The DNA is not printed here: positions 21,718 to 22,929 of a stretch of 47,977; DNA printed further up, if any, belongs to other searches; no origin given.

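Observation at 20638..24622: Eight-gene attP-proximal cargo cassette of unknown function, made of low-complexity, membrane and Cys-rich proteins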

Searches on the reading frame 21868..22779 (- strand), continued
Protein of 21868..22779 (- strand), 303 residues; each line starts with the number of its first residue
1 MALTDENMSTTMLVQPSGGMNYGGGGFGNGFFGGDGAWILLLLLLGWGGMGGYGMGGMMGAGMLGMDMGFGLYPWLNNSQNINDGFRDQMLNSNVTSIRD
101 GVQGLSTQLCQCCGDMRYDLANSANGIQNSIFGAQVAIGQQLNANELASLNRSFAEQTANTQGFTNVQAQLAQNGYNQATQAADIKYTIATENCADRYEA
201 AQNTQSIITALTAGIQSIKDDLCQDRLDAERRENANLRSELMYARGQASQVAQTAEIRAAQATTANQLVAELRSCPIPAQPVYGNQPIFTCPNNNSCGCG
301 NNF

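Call 53: search_protein_families(library=pfam, proteins=[L147:602-2038:+, L147:2487-3341:+, L147:3357-4382:+, L147:5421-6182:+, L147:7360-7770:+, L147:9363-9725:+, L147:11433-11939:+, L147:11946-12674:+, L147:12678-13292:+, L147:16150-16725:-], max_evalue=0.01)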
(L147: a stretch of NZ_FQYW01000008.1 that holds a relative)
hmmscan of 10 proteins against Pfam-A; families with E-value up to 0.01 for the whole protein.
L147:602-2038:+ (478 aa): 1 family
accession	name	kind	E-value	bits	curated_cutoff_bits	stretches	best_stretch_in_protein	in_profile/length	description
PF04865.19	Baseplate_J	-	6.3e-05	22.8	21.1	1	217-423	58-250/255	Baseplate J-like protein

L147:2487-3341:+ (284 aa): 1 family
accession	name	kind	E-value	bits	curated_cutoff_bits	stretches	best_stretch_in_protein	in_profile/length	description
PF11041.13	DUF2612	-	1.4e-26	94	23.5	1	79-254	6-181/181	Protein of unknown function (DUF2612)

L147:3357-4382:+ (341 aa): 1 family
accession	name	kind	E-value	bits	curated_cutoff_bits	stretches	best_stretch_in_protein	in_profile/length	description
PF21722.4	Gly_rich_2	-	2.6e-07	31.3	24.3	1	156-337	1-225/226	Glycine-rich domain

L147:5421-6182:+ (253 aa): 1 family
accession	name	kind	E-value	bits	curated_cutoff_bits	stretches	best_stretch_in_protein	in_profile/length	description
PF01510.30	Amidase_2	-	4.1e-25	89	26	1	34-153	5-130/131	N-acetylmuramoyl-L-alanine amidase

L147:7360-7770:+ (136 aa): 0 families

L147:9363-9725:+ (120 aa): 0 families

L147:11433-11939:+ (168 aa): 1 family
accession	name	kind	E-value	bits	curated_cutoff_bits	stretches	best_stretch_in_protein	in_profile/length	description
PF24692.1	DUF7659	-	2.7e-35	121.8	27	1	33-160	1-134/135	Family of unknown function (DUF7659)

L147:11946-12674:+ (242 aa): 0 families

L147:12678-13292:+ (204 aa): 3 families
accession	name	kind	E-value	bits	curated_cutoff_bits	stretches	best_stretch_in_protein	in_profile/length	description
PF04002.20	RadC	-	2.3e-43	147.4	22.1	1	82-200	2-120/121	RadC-like JAB domain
PF14464.11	Prok-JAB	-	0.0045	17.3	25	1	100-182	18-101/114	Prokaryotic homologs of the JAB domain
PF14520.12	HHH_5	-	0.0063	17.4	27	0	48-63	6-21/57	Helix-hairpin-helix domain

L147:16150-16725:- (191 aa): 0 families

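Call 59: search_protein_families(library=pfam, alignment_id=A3, max_evalue=0.1)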
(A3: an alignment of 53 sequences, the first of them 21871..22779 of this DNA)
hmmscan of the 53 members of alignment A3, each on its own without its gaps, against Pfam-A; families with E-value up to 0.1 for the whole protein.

A. member 1, window:21871-22779:- (303 aa): 0 families

B. families by the number of members that match (of 53 scanned): 26 families (the first 25 are shown)
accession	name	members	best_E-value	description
PF14772.11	NYD-SP28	12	0.01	Sperm tail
PF04508.17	Pox_A_type_inc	6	0.0021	Viral A-type inclusion protein repeat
PF16673.10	TRAF_BIRC3_bd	5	0.023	TNF receptor-associated factor BIRC3 binding domain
PF21662.3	WipA_N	4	7.8e-05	WipA, alpha-helical hairpin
PF15272.11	BBP1_C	2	0.023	Spindle pole body component BBP1, C-terminal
PF23169.1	HalD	2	0.082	Halogenase D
PF10923.14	BrxC_BrxD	1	0.0073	BREX system ATP-binding protein BrxC/D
PF06705.16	SF-assemblin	1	0.014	SF-assemblin/beta giardin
PF05266.19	DUF724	1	0.017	Protein of unknown function (DUF724)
PF11260.13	Spidroin_MaSp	1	0.027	Major ampullate spidroin 1 and 2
PF09743.14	E3_UFM1_ligase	1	0.027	E3 UFM1-protein ligase 1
PF22311.1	DUF6970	1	0.028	Domain of unknown function (DUF6970)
PF13166.12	AAA_13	1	0.032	AAA domain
PF16050.10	CDC73_N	1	0.033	Paf1 complex subunit CDC73 N-terminal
PF16808.10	PKcGMP_CC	1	0.04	Coiled-coil N-terminus of cGMP-dependent protein kinase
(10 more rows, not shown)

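Call 72: search_protein_families(library=pfam, proteins=[L006:4387-4917:+, L009:3931-4635:+, L027:3513-4241:+, L046:5178-5702:+, L072:5224-5736:+, L040:3378-4319:+, L057:3250-4038:+, L110:5513-6328:+, L128:5567-6169:+, L142:4540-5595:+], max_evalue=0.001)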
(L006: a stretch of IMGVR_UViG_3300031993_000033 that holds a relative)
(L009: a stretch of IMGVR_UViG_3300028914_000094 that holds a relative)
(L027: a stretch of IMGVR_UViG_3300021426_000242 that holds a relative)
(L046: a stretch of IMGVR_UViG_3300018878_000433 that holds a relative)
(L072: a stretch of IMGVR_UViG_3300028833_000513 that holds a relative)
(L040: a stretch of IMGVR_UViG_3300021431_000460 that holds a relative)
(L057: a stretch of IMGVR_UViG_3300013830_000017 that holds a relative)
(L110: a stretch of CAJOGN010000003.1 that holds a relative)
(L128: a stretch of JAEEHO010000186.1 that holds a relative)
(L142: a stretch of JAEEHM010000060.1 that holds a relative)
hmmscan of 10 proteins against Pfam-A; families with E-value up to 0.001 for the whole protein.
L006:4387-4917:+ (176 aa): 0 families

L009:3931-4635:+ (234 aa): 2 families
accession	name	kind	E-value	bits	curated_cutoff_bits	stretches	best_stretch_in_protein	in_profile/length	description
PF01471.23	PG_binding_1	-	2.2e-16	60.2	23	1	172-228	2-57/57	Putative peptidoglycan binding domain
PF05257.22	CHAP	-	8.7e-10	39.4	26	1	38-122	6-80/81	CHAP domain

L027:3513-4241:+ (242 aa): 3 families
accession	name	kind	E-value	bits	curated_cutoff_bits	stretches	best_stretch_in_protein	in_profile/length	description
PF25309.1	ELLD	-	1e-20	74.8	27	2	109-158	1-48/175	Endolysin-like domain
PF01471.23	PG_binding_1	-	1.7e-10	41.4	23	1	179-239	2-57/57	Putative peptidoglycan binding domain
PF00877.26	NLPC_P60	-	8.4e-10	39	23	1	26-115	4-82/105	NlpC/P60 family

L046:5178-5702:+ (174 aa): 0 families

L072:5224-5736:+ (170 aa): 1 family
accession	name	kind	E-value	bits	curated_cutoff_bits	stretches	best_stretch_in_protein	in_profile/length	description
PF16326.10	ABC_tran_CTD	-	0.00075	20.1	32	0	7-43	4-40/69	ABC transporter C-terminal domain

L040:3378-4319:+ (313 aa): 4 families
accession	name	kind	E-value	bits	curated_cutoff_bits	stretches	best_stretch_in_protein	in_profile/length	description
PF25309.1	ELLD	-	3.7e-65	219.5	27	1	2-177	1-175/175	Endolysin-like domain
PF19127.6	Choline_bind_3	-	6e-10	39.4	27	1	277-311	6-42/47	Choline-binding repeat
PF19085.6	Choline_bind_2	-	1e-05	26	27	0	201-246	4-38/38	Choline-binding repeat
PF01473.26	Choline_bind_1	-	0.00039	21.1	20.5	1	278-291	6-19/19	Putative cell wall binding repeat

L057:3250-4038:+ (262 aa): 2 families
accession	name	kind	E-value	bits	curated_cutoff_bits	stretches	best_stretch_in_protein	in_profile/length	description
PF00149.33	Metallophos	-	1.4e-07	32.6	21.5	1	20-197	2-191/191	Calcineurin-like phosphoesterase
PF12850.12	Metallophos_2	-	1.9e-05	25.2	27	1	21-204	3-126/154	Calcineurin-like phosphoesterase superfamily domain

L110:5513-6328:+ (271 aa): 2 families
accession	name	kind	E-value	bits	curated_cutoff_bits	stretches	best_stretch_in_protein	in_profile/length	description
PF19127.6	Choline_bind_3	-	9.4e-10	38.7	27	1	215-251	3-41/47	Choline-binding repeat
PF01473.26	Choline_bind_1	-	3e-05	24.6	20.5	0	215-232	2-19/19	Putative cell wall binding repeat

L128:5567-6169:+ (200 aa): 0 families

L142:4540-5595:+ (351 aa): 1 family
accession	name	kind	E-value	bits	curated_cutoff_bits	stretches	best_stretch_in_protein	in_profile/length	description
PF07484.17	Collar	-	9.7e-11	41.9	24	1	46-110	1-57/57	Phage Tail Collar Domain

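Call 73: search_protein_families(library=pfam, proteins=[L006:8859-9719:+, L027:7900-9393:+, L035:8159-9838:+, L046:9042-9782:+, L031:7722-8486:+, L056:8122-9501:-, L054:7907-8950:-, L105:10594-11391:+, L067:4478-5512:+, L098:6281-8017:+], max_evalue=0.001)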
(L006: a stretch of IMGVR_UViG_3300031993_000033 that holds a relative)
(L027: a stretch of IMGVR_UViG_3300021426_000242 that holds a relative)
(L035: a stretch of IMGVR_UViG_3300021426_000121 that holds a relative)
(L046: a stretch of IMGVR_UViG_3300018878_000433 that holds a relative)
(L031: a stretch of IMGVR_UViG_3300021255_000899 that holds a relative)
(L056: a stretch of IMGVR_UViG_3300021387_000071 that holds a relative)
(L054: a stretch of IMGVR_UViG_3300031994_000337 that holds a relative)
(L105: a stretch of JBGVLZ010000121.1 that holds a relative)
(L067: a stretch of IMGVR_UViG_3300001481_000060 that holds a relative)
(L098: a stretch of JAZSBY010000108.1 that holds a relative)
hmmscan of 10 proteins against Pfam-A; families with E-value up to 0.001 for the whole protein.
L006:8859-9719:+ (286 aa): 2 families
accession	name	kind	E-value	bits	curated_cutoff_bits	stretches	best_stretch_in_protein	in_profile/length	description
PF01510.30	Amidase_2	-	3.5e-18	66.6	26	1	25-153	2-130/131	N-acetylmuramoyl-L-alanine amidase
PF01471.23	PG_binding_1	-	3.9e-05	24.2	23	1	243-274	2-33/57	Putative peptidoglycan binding domain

L027:7900-9393:+ (497 aa): 2 families
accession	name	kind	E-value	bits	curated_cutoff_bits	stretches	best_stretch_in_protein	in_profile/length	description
PF00176.29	SNF2-rel_dom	-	2e-25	89.9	24.9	1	16-317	1-283/290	SNF2-related domain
PF00271.37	Helicase_C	-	6.7e-13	49.3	23.5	1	334-445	2-110/110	Helicase conserved C-terminal domain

L035:8159-9838:+ (559 aa): 4 families
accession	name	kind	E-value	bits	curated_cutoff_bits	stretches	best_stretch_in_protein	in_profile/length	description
PF00176.29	SNF2-rel_dom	-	2e-29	103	24.9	1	96-361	1-260/290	SNF2-related domain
PF00271.37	Helicase_C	-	2.6e-17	63.5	23.5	1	396-507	2-110/110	Helicase conserved C-terminal domain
PF04851.21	ResIII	-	3.9e-10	40.3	22.5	1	94-262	5-162/164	Type III restriction enzyme, res subunit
PF13872.12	AAA_34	-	0.00029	20.3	27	1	107-252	60-210/306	P-loop containing NTP hydrolase pore-1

L046:9042-9782:+ (246 aa): 0 families

L031:7722-8486:+ (254 aa): 0 families

L056:8122-9501:- (459 aa): 3 families
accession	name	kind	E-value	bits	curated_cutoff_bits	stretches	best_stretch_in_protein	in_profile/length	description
PF00239.26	Resolvase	-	4.7e-41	140.7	23.3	1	4-148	2-143/145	Resolvase, N terminal domain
PF13408.12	Zn_ribbon_recom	-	1.9e-14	54.2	25.3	1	274-338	1-57/58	Recombinase zinc beta ribbon domain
PF07508.19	Recombinase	-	4e-14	53.1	21.1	1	173-256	3-101/102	Recombinase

L054:7907-8950:- (347 aa): 3 families
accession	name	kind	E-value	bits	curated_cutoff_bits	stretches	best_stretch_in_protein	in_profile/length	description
PF00589.27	Phage_integrase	-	2.6e-22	79.8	27.1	1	164-327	3-168/172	Phage integrase family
PF14657.12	Arm-DNA-bind_4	-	3.3e-09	36.6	22.3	1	11-49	1-41/47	Arm DNA-binding domain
PF14659.12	Phage_int_SAM_3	-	1.2e-05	25.9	22.6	1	66-111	12-57/58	Phage integrase, N-terminal SAM-like domain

L105:10594-11391:+ (265 aa): 0 families

L067:4478-5512:+ (344 aa): 4 families
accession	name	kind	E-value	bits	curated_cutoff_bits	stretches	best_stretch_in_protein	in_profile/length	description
PF00535.33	Glycos_transf_2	-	3e-27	96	23.3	1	86-209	2-123/168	Glycosyl transferase family 2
PF10111.15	Glyco_tranf_2_2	-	8.6e-07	29.1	27.3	1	86-193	2-115/276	Glycosyltransferase like family 2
PF13641.12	Glyco_tranf_2_3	-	4e-06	27.4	27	1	84-214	3-135/230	Glycosyltransferase like family 2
PF13704.12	Glyco_tranf_2_4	-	0.00038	21.3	27.5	1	94-181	4-89/98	Glycosyl transferase family 2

L098:6281-8017:+ (578 aa): 4 families
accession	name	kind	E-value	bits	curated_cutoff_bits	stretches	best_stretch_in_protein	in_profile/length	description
PF00176.29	SNF2-rel_dom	-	2.4e-27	96.2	24.9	1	95-396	1-282/290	SNF2-related domain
PF00271.37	Helicase_C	-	2.6e-15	57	23.5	1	414-525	2-110/110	Helicase conserved C-terminal domain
PF16203.11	ERCC3_RAD25_C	-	6.8e-05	22.7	27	0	411-484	42-111/248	ERCC3/RAD25/XPB C-terminal helicase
PF07443.18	HARP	-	0.00039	20.3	25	0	20-63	3-46/55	HepA-related protein (HARP)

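Call 75: search_solved_structures(query=A3, max_evalue=10, show_alignments=0)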
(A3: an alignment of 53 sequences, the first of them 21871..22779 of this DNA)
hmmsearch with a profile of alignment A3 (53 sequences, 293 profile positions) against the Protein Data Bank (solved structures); distinct sequences matched with E-value up to 10: 15.
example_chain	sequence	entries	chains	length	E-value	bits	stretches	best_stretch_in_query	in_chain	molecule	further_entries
7emf_U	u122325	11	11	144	0.0028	20.2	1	92-149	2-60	Mediator of RNA polymerase II transcription subunit 21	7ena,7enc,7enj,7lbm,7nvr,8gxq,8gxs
8t1i_P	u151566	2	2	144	0.0058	19.2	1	92-149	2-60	Mediator of RNA polymerase II transcription subunit 21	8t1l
6w1s_P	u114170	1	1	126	0.01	18.4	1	94-149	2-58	Mediator of RNA polymerase II transcription subunit 21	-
5i8l_A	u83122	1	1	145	0.1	15.1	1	73-142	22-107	Lysozyme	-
9ux7_C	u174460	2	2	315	0.21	14.1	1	177-273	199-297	Lamassu protein LmuA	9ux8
8qyy_A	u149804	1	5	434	0.32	13.5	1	88-207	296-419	Anti-phage defense ZorAB system ZorA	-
3n4x_A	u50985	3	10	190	0.93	11.9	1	212-266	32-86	Monopolin complex subunit CSM1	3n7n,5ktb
8cx6_A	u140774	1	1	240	1.1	11.7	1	166-233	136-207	Targeting protein for Xklp2-A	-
1seu_A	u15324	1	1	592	1.7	11.1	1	213-269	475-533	DNA topoisomerase I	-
3uv5_A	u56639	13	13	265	1.8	11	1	200-236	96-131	Transcription initiation factor TFIID subunit 1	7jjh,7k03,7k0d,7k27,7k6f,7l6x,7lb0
9y6s_4e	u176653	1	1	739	2.1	10.8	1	131-244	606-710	Ribonuclease inhibitor-like protein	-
1eqf_A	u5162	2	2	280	2.4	10.6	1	200-235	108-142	RNA POLYMERASE II TRANSCRIPTION INITIATION FACTOR | Transcription initiation factor TFIID subunit 1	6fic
3aad_A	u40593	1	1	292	2.8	10.3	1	200-235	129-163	Transcription initiation factor TFIID subunit 1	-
6tda_L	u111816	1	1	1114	3.8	9.9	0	190-237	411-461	Chromatin structure-remodeling complex protein RSC8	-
9qid_A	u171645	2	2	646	4.1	9.8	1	183-249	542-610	Stress-70 protein, mitochondrial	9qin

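Call 82: search_protein_families(library=padloc, proteins=[window:21868-22779:-], max_evalue=0.1)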
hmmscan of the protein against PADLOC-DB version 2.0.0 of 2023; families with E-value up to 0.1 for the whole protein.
window:21868-22779:- (303 aa): 0 families

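Call 87: search_protein_families(library=ncbifam, alignment_id=A3, max_evalue=10)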
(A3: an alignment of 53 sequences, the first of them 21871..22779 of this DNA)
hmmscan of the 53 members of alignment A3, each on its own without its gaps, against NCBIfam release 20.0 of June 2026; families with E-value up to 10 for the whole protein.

A. member 1, window:21871-22779:- (303 aa): 0 families

B. families by the number of members that match (of 53 scanned): 52 families (the first 25 are shown)
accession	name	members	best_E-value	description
NF045622.1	Npun_F5560_fam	3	0.017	Npun_F5560 family protein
NF003514.0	PRK05182.1-4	3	0.026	DNA-directed RNA polymerase subunit alpha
NF010748.0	PRK14150.1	3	0.031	nucleotide exchange factor GrpE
NF043045.1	T4SS_VpdC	2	0.0083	Dot/Icm T4SS effector VpdC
NF006126.0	PRK08270.1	2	0.01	ribonucleoside triphosphate reductase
NF002383.0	PRK01392.1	2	0.012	citrate lyase holo-ACP synthase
NF004309.0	PRK05704.1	2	0.02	2-oxoglutarate dehydrogenase complex dihydrolipoyllysine-residue succinyltransferase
NF006541.1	PRK09038.1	2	0.023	flagellar motor protein MotD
NF006569.0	PRK09082.1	2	0.069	methionine aminotransferase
TIGR01347.1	sucB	2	0.083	dihydrolipoyllysine-residue succinyltransferase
TIGR04295.1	B12_rSAM_oligo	2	0.089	TIGR04295 family B12-binding domain-containing radical SAM protein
TIGR02168.1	SMC_prok_B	1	0.018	chromosome segregation protein SMC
TIGR03132.1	malonate_mdcB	1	0.018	triphosphoribosyl-dephospho-CoA synthase MdcB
NF000056.3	penta_rpt_QnrS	1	0.019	QnrS family quinolone resistance pentapeptide repeat protein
NF047515.1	SpiroCoCo_C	1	0.02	SpiroCoCo family coiled-coil protein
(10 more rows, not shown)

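Call 88: search_protein_representatives(protein=window:21868-22779:-)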
Query: 303 residues. Proteins with E-value up to 0.001 (for the whole library): 576; up to 1e-10: 298; up to 1e-30: 76. The best 150 are listed.
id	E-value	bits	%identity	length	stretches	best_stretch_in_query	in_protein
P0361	3.6e-90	318.8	56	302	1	1-302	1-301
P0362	4.5e-90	318.5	58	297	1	1-303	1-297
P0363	8.9e-84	297.8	61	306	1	1-301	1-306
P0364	3.3e-75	269.7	51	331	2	91-300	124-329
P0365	2.2e-72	260.4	61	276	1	2-300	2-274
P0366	8.3e-69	248.7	53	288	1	6-300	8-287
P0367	1.2e-66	241.6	53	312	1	1-303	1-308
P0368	2.0e-62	227.8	60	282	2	1-180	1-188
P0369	1.0e-60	222.1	50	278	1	1-300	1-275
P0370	1.7e-60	221.4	50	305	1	19-301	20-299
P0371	5.4e-59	216.5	48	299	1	1-301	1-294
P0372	6.9e-58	212.8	49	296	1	1-302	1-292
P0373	1.6e-57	211.6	49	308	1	1-303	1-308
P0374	3.2e-55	204.1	48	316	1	19-302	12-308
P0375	6.6e-54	199.8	48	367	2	102-300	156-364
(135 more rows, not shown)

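Call 113: get_annotated_region(hit=H15, flank=6000)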
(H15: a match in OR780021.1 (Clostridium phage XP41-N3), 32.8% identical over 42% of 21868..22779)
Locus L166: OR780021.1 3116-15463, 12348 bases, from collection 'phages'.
description: Clostridium phage XP41-N3, complete genome.
organism: Clostridium phage XP41-N3 (NCBI taxid 3093939)
taxonomy: Viruses; Duplodnaviria; Heunggongvirae; Uroviricota; Caudoviricetes
host: Clostridium perfringens; source: sewage; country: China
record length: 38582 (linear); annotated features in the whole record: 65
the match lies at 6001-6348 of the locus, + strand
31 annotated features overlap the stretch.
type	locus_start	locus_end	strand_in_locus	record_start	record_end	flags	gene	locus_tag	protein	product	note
CDS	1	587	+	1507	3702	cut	-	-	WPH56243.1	tail protein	-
CDS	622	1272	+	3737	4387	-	-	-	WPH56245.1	N-acetylmuramoyl-L-alanine amidase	-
CDS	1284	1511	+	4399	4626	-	-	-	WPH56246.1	holin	-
CDS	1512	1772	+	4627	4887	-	-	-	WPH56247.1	hypothetical protein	-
CDS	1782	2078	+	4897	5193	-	-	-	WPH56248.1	hypothetical protein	-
CDS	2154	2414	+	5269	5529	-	-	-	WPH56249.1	hypothetical protein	-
CDS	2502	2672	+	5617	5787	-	-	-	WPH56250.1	hypothetical protein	-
CDS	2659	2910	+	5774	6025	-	-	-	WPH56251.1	hypothetical protein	-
CDS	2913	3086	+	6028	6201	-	-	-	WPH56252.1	hypothetical protein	-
CDS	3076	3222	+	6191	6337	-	-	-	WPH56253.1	hypothetical protein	-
CDS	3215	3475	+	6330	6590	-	-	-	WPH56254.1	hypothetical protein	-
CDS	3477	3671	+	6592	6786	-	-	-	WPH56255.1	hypothetical protein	-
CDS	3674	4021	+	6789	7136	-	-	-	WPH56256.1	hypothetical protein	-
CDS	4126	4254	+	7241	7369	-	-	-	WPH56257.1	hypothetical protein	-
CDS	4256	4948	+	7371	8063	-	-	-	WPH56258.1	antirepressor protein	-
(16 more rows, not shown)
